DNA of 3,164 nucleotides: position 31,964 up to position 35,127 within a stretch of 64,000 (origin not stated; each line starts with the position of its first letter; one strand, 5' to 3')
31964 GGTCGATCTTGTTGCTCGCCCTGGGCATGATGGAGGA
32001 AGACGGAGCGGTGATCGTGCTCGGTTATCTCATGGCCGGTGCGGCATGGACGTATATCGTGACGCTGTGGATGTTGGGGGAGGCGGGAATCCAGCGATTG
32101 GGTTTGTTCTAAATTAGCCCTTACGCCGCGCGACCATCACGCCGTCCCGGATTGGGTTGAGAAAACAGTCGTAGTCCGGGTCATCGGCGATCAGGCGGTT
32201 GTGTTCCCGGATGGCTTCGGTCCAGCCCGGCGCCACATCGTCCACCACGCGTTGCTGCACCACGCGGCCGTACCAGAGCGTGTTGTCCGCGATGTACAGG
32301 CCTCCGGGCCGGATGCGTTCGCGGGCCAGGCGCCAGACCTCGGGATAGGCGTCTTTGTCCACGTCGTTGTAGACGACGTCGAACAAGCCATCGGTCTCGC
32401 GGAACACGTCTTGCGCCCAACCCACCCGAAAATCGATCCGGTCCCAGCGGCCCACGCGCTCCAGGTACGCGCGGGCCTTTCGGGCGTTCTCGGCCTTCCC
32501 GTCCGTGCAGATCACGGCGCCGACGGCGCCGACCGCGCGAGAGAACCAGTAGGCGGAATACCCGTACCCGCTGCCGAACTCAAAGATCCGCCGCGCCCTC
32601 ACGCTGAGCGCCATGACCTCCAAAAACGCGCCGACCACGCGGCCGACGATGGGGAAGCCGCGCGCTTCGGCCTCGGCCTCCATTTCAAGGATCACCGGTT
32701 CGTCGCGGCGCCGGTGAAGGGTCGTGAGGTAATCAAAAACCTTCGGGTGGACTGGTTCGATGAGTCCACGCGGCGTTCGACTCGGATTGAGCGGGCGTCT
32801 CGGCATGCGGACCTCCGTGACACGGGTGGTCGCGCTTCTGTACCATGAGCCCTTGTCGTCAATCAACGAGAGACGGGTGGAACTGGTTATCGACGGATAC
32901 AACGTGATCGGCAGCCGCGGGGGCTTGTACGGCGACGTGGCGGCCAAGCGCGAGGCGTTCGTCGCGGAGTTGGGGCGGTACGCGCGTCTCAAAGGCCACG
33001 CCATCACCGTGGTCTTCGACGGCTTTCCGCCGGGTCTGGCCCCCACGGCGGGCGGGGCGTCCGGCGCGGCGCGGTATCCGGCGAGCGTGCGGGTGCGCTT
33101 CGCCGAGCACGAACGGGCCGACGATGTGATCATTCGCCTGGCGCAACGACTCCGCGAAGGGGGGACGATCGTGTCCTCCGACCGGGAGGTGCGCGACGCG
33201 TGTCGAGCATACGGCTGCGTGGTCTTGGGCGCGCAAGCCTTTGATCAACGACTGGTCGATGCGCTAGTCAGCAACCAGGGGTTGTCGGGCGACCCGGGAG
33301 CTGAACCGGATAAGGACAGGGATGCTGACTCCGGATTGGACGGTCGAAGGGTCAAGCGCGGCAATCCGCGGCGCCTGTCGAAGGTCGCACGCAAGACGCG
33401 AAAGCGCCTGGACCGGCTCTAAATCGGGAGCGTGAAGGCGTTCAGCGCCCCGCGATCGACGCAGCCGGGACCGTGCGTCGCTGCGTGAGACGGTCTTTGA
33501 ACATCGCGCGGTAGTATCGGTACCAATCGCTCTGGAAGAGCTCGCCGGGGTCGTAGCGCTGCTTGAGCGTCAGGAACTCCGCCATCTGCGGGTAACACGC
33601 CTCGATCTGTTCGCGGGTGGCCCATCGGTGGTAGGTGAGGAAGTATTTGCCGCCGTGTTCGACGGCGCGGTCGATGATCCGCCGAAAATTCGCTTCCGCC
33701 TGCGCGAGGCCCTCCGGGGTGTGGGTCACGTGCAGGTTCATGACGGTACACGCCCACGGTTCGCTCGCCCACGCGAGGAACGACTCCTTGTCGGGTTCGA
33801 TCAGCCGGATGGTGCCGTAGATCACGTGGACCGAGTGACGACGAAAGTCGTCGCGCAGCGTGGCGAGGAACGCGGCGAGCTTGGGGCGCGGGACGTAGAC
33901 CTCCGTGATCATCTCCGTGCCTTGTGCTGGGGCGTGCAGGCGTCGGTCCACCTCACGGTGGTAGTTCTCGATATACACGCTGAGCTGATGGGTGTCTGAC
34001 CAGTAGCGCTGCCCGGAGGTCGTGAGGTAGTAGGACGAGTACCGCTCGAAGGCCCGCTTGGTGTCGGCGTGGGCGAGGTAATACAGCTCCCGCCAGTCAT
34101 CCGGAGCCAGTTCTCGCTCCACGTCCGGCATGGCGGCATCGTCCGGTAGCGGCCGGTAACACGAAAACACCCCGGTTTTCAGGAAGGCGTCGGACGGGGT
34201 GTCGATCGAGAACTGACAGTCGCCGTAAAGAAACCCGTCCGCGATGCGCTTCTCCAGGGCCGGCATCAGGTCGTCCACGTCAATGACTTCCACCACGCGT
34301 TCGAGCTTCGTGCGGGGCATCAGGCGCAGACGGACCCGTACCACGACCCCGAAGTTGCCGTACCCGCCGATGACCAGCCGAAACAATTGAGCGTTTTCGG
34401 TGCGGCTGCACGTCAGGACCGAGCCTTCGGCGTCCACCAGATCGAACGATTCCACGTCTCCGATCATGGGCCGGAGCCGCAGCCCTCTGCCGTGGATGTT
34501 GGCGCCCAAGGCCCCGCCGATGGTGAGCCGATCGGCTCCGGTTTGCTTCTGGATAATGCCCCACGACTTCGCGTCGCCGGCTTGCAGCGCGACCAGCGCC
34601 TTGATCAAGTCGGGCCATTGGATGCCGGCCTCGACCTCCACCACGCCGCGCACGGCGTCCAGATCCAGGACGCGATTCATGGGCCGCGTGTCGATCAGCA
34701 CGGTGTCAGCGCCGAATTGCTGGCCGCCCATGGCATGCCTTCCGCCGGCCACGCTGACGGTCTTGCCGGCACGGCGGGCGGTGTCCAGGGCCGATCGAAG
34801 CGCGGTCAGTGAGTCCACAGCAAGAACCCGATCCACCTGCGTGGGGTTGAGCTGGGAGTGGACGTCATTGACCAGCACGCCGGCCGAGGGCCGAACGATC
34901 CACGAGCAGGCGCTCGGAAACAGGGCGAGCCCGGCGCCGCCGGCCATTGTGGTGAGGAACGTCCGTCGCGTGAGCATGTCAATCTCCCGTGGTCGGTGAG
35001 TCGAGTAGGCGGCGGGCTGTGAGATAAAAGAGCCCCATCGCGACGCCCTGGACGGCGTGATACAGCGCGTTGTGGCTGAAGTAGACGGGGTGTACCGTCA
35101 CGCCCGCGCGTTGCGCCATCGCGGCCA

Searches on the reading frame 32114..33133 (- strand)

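Call 82: search_protein_families(library=pfam, proteins=[window:32114-33133:-], max_evalue=0.001)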
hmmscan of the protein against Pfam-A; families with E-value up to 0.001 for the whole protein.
window:32114-33133:- (339 aa): 4 families
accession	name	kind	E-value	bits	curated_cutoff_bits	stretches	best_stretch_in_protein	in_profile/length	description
PF01596.23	Methyltransf_3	-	9.2e-24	84.3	22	1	163-338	28-204/204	O-methyltransferase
PF13578.12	Methyltransf_24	-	3e-10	41.3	26.3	1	185-284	2-104/105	Methyltransferase domain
PF13649.12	Methyltransf_25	-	3.9e-06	27.9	27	1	183-278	1-97/97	Methyltransferase domain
PF01135.25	PCMT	-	6.7e-05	23.2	20.3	1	166-258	61-150/210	Protein-L-isoaspartate(D-aspartate) O-methyltransferase (PCMT)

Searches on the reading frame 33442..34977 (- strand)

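Call 82: search_protein_families(library=pfam, proteins=[window:33442-34977:-], max_evalue=0.001)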
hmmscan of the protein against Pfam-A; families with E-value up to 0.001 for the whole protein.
window:33442-34977:- (511 aa): 2 families
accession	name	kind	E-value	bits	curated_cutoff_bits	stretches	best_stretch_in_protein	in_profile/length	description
PF01565.28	FAD_binding_4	-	8.6e-21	74.5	26.4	1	50-191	3-139/139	FAD binding domain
PF04030.19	ALO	-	0.00024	21.3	23.1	1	361-487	131-256/258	D-arabinono-1,4-lactone oxidase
